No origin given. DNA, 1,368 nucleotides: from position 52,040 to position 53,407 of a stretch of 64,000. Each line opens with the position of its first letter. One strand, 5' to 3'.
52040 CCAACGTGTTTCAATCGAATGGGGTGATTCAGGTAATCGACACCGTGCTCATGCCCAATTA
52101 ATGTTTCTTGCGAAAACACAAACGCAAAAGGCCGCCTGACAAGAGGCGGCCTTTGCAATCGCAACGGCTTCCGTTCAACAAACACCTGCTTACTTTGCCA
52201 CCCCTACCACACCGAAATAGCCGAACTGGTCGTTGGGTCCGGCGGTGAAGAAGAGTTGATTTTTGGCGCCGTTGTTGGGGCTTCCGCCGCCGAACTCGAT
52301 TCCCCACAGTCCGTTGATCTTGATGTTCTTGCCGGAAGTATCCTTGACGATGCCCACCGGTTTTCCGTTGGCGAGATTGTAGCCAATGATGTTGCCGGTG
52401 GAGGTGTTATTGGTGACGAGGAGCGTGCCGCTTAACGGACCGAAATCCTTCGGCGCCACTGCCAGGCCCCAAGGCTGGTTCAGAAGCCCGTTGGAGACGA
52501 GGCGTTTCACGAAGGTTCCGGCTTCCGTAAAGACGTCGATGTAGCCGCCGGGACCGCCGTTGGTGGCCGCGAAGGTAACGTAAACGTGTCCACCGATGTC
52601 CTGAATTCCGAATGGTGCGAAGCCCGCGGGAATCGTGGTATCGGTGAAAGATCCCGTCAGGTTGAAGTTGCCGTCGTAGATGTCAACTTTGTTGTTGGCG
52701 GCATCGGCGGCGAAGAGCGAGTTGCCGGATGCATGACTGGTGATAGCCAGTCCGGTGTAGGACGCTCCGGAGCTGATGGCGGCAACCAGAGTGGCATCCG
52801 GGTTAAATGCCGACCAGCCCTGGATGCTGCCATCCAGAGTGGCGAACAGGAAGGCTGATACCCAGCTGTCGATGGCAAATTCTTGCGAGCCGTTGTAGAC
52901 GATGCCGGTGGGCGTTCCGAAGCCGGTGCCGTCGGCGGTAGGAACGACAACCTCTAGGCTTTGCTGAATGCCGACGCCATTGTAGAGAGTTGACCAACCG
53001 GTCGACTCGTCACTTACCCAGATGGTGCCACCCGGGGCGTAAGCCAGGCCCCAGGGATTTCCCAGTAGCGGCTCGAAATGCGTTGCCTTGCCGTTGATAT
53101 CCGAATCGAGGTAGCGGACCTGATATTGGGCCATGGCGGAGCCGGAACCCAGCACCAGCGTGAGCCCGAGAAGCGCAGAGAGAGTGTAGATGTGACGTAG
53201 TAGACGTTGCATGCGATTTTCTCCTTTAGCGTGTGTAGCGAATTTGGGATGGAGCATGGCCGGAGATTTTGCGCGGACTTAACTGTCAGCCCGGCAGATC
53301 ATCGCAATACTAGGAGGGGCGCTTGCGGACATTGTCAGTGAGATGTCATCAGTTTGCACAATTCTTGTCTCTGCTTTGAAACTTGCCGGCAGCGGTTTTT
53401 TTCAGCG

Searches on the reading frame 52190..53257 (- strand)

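Call 60: search_protein_families(library=pfam, proteins=[window:52190-53257:-], max_evalue=0.01)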
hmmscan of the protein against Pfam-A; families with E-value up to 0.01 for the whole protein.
window:52190-53257:- (355 aa): 1 family
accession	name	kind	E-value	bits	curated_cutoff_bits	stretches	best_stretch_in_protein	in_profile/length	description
PF01436.27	NHL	-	6.7e-07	29.5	20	1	65-85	1-21/28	NHL repeat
